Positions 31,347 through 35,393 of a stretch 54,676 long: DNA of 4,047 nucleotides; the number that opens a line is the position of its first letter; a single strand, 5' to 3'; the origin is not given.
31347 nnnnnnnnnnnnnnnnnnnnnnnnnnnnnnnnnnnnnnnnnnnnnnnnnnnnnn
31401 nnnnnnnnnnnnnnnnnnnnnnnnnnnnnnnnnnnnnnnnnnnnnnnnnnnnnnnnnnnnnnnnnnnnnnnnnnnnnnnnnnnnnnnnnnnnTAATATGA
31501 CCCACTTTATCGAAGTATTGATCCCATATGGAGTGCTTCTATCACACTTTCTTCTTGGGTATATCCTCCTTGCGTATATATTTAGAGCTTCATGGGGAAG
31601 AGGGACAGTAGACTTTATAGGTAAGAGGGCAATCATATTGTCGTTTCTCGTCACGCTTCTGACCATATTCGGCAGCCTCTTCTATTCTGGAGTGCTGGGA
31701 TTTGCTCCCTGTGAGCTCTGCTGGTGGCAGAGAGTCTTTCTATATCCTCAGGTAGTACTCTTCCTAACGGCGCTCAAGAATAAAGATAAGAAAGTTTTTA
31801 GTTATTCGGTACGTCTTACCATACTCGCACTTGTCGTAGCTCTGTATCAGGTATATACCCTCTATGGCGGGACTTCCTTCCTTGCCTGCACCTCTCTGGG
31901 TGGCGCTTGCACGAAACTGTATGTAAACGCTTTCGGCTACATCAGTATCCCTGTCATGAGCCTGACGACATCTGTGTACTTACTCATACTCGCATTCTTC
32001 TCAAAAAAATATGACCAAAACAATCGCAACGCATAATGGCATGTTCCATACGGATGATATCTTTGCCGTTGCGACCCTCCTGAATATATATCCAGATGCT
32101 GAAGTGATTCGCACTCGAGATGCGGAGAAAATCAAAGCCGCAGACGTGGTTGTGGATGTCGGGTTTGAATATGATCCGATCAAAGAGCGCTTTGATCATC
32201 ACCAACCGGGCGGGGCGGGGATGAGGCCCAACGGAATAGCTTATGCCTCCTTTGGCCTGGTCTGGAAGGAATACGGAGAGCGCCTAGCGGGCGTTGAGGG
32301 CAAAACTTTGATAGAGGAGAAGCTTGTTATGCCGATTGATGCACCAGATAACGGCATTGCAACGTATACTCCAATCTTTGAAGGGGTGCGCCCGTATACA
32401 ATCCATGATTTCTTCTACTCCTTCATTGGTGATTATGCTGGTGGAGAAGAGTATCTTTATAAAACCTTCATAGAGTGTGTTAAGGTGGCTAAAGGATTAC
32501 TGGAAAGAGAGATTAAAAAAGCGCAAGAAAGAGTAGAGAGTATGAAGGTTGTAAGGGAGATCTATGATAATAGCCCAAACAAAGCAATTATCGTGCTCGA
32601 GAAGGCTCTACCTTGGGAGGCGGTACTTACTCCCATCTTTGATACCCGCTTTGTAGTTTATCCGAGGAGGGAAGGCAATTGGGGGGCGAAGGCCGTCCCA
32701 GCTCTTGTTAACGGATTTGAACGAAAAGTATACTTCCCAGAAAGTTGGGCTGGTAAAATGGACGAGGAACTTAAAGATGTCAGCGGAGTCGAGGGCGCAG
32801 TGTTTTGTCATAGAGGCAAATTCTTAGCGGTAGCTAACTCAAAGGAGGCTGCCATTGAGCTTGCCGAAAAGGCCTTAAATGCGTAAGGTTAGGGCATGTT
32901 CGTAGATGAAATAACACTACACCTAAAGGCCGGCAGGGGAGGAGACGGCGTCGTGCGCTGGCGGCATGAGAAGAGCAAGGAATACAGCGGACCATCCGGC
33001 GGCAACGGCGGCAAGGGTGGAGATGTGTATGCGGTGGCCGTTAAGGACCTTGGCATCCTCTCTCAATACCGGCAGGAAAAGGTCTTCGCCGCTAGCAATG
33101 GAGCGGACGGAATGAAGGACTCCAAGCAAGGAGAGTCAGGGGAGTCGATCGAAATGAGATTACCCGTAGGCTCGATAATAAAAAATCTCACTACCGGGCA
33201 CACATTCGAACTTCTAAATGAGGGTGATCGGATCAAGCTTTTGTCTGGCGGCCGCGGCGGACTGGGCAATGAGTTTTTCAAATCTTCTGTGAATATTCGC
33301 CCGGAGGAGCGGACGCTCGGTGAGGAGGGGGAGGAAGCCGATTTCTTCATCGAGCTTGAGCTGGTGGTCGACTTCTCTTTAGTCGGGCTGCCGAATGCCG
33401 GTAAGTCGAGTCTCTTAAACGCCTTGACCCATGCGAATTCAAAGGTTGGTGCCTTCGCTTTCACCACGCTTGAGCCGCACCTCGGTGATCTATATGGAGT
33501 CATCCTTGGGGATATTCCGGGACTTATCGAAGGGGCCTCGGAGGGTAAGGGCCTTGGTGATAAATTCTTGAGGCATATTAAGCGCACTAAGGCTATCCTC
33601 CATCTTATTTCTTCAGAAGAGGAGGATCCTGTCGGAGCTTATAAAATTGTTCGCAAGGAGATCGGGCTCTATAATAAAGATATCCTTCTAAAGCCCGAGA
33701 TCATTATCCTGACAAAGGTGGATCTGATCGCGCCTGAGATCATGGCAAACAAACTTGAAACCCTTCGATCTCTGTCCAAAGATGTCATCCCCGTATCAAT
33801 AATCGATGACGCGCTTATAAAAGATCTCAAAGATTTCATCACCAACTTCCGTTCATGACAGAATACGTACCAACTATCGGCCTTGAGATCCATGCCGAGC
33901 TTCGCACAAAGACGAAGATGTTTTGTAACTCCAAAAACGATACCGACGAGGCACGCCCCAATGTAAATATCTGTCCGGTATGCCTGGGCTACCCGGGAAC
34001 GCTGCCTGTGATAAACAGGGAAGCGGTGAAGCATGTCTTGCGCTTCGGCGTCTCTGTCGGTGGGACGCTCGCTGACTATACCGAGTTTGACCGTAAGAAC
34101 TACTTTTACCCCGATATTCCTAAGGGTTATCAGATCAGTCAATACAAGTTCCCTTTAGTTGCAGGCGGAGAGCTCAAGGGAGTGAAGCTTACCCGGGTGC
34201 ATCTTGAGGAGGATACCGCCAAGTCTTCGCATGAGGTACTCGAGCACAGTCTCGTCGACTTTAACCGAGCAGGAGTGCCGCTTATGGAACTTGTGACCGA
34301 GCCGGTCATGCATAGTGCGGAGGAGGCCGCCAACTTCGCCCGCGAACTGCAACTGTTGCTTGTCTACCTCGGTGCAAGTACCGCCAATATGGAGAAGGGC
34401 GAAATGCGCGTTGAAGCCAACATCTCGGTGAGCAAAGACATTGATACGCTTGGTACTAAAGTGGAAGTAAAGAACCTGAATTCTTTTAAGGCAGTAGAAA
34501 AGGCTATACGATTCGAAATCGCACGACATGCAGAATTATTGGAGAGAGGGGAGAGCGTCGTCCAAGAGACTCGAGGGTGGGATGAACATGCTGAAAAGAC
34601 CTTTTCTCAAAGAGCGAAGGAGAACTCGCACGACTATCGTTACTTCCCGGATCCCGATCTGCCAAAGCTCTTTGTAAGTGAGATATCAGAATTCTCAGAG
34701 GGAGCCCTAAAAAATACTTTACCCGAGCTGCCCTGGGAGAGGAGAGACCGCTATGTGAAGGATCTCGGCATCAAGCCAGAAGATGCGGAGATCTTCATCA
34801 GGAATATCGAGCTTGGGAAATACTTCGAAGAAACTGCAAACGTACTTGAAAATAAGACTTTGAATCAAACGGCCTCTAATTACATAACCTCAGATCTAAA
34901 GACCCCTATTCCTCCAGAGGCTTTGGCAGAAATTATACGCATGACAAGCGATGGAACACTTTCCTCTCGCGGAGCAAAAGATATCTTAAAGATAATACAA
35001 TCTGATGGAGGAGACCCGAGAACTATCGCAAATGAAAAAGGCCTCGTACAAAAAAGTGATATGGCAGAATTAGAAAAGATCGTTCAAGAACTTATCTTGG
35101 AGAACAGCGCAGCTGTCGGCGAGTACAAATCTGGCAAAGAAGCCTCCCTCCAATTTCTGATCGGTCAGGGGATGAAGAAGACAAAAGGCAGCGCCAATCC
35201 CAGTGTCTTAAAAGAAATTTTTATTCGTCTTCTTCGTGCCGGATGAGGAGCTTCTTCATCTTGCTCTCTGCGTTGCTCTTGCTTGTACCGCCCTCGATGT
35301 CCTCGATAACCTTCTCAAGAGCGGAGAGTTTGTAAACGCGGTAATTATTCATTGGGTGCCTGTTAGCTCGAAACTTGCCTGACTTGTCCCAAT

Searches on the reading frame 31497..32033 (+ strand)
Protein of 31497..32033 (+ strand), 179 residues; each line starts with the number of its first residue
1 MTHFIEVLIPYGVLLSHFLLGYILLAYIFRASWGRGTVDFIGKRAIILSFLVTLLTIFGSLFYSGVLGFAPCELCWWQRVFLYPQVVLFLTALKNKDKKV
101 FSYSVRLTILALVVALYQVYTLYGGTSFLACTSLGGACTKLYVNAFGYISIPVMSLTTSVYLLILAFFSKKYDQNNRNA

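Call 90: search_protein_families(library=pfam, proteins=[window:31497-32033:+], max_evalue=0.001)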
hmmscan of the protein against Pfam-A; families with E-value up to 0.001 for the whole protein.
window:31497-32033:+ (179 aa): 1 family
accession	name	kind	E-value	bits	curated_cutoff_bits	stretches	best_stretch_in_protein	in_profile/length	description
PF02600.21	DsbB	-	1e-11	45.9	22.1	1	44-168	3-147/148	Disulfide bond formation protein DsbB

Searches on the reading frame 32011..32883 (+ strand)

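Call 79: search_protein_families(library=pfam, proteins=[window:32011-32883:+], max_evalue=0.001)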
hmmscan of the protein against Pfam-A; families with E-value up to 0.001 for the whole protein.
window:32011-32883:+ (291 aa): 1 family
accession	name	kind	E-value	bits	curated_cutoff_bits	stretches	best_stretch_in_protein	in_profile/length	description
PF03690.18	MYG1_exonuc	-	6.4e-65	220.3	22.1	1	4-289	1-318/318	Uncharacterised protein family (UPF0160)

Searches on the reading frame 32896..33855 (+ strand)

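Call 79: search_protein_families(library=pfam, proteins=[window:32896-33855:+], max_evalue=0.001)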
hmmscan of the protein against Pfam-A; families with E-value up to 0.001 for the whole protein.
window:32896-33855:+ (320 aa): 5 families
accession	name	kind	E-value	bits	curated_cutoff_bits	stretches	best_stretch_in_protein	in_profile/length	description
PF01018.28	GTP1_OBG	-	5.9e-42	143.4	27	1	3-155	1-154/155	GTP1/OBG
PF01926.29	MMR_HSR1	-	2.5e-22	79.6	21.9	1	161-274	3-113/113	50S ribosome-binding GTPase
PF02421.24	FeoB_N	-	1.8e-08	34.5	27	1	160-238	3-86/156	Ferrous iron transport protein B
PF03193.22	RsgA_GTPase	-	0.00031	21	30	0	268-317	56-106/174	RsgA GTPase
PF00350.29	Dynamin_N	-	0.00063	20.2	27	0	163-181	4-22/168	Dynamin family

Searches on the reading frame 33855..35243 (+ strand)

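Call 79: search_protein_families(library=pfam, proteins=[window:33855-35243:+], max_evalue=0.001)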
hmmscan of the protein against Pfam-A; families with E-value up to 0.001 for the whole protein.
window:33855-35243:+ (463 aa): 2 families
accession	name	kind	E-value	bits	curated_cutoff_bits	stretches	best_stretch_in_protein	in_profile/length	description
PF02934.20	GatB_N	-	1.4e-104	349.6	23.4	1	7-276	2-273/277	GatB/GatE catalytic domain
PF02637.23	GatB_Yqey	-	2.7e-33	115.4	27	1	324-459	13-147/148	GatB domain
